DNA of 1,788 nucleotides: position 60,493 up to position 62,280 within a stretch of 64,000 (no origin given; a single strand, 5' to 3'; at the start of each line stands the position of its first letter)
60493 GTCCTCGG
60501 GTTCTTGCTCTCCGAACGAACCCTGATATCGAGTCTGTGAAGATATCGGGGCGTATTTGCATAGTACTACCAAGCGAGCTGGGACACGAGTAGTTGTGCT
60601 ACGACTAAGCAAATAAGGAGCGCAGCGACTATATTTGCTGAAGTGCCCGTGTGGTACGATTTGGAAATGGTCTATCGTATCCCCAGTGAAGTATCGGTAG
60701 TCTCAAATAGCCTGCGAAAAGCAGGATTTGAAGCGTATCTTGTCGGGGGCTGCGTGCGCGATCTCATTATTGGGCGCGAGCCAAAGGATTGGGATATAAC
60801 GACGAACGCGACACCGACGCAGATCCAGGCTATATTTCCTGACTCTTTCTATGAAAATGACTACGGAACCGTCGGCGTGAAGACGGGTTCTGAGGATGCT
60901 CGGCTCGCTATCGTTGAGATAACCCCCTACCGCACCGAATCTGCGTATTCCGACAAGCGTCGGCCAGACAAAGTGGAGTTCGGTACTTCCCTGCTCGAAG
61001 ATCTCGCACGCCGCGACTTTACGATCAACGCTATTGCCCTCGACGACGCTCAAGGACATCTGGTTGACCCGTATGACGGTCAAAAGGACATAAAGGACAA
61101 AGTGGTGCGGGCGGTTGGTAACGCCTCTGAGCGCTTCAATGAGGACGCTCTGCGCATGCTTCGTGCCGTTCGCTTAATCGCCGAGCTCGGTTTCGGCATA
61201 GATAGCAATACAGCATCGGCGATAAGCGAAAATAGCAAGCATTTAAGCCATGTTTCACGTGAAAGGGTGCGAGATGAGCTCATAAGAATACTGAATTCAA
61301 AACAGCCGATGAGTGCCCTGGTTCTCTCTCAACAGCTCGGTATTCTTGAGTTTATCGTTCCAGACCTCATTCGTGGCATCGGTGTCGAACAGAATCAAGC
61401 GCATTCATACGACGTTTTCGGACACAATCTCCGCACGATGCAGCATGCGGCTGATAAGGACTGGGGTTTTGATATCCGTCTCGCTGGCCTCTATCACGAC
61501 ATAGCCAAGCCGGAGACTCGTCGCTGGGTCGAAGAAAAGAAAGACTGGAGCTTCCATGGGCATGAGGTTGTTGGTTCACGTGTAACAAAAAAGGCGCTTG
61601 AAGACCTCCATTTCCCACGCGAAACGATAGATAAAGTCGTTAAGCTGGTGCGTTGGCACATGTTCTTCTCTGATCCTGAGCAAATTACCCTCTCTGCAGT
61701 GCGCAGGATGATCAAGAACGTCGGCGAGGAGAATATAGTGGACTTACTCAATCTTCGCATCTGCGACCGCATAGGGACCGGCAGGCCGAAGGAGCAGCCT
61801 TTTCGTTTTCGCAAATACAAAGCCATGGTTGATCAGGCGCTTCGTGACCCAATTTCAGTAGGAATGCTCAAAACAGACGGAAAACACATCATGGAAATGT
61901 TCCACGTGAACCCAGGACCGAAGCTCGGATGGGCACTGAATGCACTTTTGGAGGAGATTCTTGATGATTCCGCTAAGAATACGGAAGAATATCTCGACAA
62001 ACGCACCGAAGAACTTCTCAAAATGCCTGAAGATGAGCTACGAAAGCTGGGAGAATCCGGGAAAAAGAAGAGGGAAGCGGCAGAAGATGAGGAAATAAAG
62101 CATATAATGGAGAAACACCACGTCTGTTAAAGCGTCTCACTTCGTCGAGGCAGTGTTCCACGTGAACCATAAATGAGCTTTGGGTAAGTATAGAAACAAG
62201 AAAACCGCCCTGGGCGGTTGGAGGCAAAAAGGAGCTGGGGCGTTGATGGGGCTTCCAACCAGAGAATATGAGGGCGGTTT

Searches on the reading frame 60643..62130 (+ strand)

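Call 98: search_protein_families(library=pfam, max_evalue=0.01, proteins=[window:60643-62130:+])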
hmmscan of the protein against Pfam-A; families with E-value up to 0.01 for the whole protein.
window:60643-62130:+ (495 aa): 4 families
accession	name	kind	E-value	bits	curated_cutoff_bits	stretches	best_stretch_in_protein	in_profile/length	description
PF01743.26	PolyA_pol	-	2.1e-36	125.5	23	1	31-156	1-126/126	Poly A polymerase head domain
PF12627.12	PolyA_pol_RNAbd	-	4.6e-14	52.4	22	1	183-242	1-60/64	Probable RNA and SrmB- binding site of polymerase A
PF01966.28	HD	-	8.4e-13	49.1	22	1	258-352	1-104/116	HD domain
PF13735.12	tRNA_NucTran2_2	-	8.6e-07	29.5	27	1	315-451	24-145/149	tRNA nucleotidyltransferase domain 2 putative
